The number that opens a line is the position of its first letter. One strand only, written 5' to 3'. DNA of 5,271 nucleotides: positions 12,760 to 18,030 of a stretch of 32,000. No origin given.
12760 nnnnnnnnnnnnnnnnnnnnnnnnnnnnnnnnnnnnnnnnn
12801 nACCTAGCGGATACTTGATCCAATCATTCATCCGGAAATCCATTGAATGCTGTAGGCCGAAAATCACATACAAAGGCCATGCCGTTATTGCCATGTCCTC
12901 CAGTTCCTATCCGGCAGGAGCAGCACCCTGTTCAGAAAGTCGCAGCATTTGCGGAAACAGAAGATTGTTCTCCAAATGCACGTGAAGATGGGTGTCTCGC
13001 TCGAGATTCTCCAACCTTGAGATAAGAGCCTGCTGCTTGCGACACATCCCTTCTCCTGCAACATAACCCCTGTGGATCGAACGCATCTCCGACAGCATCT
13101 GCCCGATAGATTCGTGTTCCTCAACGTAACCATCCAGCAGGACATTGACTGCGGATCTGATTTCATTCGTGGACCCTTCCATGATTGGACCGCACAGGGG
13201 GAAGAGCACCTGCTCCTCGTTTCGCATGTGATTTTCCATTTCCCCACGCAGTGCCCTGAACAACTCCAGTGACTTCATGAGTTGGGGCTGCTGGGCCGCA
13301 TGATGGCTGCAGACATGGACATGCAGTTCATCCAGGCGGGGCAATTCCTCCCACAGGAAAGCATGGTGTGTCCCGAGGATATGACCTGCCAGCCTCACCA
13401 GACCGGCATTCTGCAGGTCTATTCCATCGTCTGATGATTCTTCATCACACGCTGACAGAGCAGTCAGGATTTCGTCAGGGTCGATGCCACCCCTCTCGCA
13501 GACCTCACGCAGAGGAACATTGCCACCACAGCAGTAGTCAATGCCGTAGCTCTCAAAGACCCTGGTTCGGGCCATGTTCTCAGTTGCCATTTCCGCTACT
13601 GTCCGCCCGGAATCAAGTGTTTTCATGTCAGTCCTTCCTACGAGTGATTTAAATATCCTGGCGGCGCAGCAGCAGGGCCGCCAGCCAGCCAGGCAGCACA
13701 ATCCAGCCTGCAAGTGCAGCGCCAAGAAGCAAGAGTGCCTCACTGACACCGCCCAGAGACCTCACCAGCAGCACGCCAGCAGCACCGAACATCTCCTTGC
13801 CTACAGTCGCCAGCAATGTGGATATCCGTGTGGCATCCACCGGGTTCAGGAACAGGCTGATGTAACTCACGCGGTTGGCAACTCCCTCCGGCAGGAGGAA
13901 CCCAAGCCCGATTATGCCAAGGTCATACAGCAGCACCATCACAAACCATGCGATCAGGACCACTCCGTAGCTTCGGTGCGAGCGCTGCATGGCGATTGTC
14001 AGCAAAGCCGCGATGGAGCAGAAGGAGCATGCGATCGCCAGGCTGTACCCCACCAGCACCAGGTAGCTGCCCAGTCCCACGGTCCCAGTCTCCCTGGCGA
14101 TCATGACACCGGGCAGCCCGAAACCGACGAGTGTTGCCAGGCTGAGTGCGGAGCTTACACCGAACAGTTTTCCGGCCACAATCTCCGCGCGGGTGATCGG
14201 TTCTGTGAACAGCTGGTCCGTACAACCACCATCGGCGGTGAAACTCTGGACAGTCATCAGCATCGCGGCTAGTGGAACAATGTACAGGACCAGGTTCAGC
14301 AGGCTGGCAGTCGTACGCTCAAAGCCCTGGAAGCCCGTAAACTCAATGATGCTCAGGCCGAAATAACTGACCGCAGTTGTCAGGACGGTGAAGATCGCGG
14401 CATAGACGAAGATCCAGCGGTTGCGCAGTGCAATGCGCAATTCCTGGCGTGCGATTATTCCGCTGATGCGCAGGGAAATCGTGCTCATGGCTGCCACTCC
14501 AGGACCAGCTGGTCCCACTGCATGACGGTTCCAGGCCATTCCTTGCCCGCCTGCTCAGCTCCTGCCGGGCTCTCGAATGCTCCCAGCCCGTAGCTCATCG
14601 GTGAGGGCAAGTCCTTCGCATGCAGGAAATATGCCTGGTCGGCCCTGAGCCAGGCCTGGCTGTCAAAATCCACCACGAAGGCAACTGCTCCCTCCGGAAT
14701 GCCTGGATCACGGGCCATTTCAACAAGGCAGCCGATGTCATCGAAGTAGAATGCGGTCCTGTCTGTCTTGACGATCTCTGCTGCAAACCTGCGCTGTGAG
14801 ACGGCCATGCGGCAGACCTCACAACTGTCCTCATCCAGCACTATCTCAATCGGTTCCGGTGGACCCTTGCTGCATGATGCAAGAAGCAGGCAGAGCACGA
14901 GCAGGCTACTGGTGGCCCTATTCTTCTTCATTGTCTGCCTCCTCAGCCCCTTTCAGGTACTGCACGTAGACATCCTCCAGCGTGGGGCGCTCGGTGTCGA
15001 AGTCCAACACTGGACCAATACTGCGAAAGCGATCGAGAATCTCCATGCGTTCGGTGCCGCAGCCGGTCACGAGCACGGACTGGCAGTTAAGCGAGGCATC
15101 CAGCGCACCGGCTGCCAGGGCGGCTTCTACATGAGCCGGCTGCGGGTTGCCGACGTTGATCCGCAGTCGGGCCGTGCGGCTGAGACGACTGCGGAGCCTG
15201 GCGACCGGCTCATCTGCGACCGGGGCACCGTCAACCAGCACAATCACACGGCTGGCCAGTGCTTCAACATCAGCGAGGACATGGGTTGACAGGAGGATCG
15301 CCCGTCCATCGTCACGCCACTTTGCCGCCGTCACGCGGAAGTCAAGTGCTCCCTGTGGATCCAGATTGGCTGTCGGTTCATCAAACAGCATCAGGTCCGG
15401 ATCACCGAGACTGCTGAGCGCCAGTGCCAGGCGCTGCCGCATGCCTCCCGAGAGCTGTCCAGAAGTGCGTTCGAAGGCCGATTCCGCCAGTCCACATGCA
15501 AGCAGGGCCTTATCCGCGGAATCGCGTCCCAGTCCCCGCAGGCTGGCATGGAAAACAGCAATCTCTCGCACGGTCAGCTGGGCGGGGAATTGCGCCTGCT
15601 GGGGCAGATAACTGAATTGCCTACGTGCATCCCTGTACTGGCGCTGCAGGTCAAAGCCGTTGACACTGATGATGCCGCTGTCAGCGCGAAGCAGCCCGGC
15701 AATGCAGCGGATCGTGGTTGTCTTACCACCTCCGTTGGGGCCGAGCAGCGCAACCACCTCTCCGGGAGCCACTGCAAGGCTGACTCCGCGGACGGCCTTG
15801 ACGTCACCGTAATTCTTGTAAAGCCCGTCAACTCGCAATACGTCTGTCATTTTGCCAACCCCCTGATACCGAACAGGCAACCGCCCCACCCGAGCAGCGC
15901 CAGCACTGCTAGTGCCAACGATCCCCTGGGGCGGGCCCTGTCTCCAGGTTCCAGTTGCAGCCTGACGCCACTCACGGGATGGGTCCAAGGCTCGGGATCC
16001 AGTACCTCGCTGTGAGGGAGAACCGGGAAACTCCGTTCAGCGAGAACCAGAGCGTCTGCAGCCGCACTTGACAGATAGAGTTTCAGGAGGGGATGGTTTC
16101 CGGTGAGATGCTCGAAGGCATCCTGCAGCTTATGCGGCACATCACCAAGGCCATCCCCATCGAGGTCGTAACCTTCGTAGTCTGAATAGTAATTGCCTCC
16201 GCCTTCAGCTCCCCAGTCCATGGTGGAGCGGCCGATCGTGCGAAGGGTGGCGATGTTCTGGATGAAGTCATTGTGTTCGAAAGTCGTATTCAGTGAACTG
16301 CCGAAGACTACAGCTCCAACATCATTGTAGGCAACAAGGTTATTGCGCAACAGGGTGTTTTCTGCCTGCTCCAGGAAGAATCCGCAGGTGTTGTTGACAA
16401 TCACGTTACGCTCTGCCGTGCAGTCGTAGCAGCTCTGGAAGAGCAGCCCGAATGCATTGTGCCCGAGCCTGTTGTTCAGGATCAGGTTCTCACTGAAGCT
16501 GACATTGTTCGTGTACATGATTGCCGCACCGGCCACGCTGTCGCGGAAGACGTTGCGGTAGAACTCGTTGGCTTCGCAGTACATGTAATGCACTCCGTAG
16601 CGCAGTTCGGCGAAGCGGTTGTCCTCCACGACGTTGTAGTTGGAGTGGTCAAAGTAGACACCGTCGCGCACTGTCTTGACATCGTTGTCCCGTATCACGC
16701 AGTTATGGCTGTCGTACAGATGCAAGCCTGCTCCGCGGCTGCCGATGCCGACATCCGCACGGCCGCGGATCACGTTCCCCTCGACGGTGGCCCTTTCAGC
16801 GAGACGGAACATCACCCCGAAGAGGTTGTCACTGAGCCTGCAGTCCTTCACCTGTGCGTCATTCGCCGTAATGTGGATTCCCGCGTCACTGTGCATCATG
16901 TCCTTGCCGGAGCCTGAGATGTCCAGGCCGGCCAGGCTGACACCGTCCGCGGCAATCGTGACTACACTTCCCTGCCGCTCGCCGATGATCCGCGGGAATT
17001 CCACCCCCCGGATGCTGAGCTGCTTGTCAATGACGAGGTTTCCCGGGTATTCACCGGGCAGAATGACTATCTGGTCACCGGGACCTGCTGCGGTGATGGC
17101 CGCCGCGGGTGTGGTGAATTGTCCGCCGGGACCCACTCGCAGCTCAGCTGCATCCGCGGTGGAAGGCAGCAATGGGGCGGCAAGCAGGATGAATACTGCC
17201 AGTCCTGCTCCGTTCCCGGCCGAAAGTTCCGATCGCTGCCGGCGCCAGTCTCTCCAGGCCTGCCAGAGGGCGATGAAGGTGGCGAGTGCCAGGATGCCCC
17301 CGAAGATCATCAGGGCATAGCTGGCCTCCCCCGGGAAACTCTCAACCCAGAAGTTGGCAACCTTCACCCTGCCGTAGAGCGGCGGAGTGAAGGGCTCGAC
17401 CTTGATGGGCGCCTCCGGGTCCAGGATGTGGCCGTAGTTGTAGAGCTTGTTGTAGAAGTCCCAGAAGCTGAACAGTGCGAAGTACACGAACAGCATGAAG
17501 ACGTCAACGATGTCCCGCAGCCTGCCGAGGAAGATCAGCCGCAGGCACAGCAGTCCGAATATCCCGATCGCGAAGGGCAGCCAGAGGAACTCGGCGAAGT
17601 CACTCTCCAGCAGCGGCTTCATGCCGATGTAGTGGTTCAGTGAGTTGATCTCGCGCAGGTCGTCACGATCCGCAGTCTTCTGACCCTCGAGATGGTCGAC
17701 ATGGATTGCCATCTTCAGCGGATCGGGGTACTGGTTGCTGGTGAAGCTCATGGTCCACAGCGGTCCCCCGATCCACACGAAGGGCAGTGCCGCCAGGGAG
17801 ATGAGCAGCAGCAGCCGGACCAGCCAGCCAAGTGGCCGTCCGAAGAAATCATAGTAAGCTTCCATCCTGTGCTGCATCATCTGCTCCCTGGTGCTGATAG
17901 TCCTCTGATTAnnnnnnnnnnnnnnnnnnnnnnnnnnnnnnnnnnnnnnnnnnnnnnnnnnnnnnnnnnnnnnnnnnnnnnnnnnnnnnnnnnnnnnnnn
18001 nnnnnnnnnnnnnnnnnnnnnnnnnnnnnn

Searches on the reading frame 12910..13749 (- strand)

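Call 83: search_protein_families(library=pfam, proteins=[window:12910-13749:-], max_evalue=0.00001)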
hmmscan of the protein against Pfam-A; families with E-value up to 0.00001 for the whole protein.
window:12910-13749:- (280 aa): 2 families
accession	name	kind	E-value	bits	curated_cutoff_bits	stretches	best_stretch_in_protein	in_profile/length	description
PF04405.19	ScdA_N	-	4.1e-20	71.6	32.5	1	49-100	3-54/56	Domain of Unknown function (DUF542)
PF01814.28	Hemerythrin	-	5.9e-12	46.6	25.3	1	125-267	6-126/127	Hemerythrin HHE cation binding domain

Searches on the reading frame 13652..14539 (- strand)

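Call 83: search_protein_families(library=pfam, proteins=[window:13652-14539:-], max_evalue=0.00001)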
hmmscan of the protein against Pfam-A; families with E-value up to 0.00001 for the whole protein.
window:13652-14539:- (296 aa): 1 family
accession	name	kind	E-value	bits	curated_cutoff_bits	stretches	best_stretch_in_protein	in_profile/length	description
PF12679.13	ABC2_membrane_2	-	1.4e-13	51.2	27.2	1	29-295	3-282/283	ABC-2 family transporter protein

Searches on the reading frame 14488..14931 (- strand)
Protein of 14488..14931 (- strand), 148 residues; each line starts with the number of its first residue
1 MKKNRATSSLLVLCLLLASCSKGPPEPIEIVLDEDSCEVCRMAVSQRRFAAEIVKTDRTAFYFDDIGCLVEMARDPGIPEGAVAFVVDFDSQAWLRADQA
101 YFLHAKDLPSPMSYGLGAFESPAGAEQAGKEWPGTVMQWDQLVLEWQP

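Call 83: search_protein_families(library=pfam, proteins=[window:14488-14931:-], max_evalue=0.00001)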
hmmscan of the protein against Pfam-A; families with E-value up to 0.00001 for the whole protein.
window:14488-14931:- (148 aa): 1 family
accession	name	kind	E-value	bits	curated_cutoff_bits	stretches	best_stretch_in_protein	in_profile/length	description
PF05573.18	NosL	-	2.3e-08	34.9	24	1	33-142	6-126/131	NosL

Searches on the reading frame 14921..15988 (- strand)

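Call 83: search_protein_families(library=pfam, proteins=[window:14921-15988:-], max_evalue=0.00001)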
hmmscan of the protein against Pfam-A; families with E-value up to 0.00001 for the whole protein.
window:14921-15988:- (356 aa): 2 families
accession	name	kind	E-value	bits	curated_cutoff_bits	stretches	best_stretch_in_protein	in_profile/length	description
PF00005.33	ABC_tran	-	3.9e-30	105.7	25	1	67-207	2-137/137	ABC transporter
PF13304.12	AAA_21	-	6.5e-09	36.7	27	0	79-113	2-36/304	AAA domain, putative AbiEii toxin, Type IV TA system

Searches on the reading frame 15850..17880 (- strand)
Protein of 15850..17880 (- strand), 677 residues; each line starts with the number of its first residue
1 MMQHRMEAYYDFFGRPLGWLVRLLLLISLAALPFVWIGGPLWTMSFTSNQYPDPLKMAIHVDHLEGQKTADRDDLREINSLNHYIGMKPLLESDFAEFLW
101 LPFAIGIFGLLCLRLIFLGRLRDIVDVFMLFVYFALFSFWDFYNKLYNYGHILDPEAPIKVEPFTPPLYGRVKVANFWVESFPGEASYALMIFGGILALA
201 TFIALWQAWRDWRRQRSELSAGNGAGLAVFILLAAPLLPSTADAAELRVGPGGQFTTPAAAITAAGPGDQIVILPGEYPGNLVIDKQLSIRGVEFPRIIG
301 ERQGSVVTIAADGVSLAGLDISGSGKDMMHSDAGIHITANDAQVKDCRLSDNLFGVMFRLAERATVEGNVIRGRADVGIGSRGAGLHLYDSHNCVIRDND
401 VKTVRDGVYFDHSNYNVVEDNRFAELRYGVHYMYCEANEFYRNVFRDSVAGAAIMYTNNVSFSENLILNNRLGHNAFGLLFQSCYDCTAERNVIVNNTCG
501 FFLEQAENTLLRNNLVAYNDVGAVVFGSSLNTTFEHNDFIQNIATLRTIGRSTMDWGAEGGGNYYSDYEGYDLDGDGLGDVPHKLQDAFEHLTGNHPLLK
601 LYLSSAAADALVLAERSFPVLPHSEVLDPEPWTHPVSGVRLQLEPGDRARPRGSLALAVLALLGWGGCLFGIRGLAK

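Call 83: search_protein_families(library=pfam, proteins=[window:15850-17880:-], max_evalue=0.00001)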
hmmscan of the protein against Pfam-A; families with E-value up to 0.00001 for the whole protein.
window:15850-17880:- (677 aa): 2 families
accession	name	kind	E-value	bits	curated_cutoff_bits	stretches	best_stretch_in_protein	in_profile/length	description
PF05048.19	NosD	-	6.8e-41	140.5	23.6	1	381-570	14-212/212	Periplasmic copper-binding protein (NosD)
PF13229.12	Beta_helix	-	5.3e-27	94.8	25.9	1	384-539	1-158/158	Right handed beta helix region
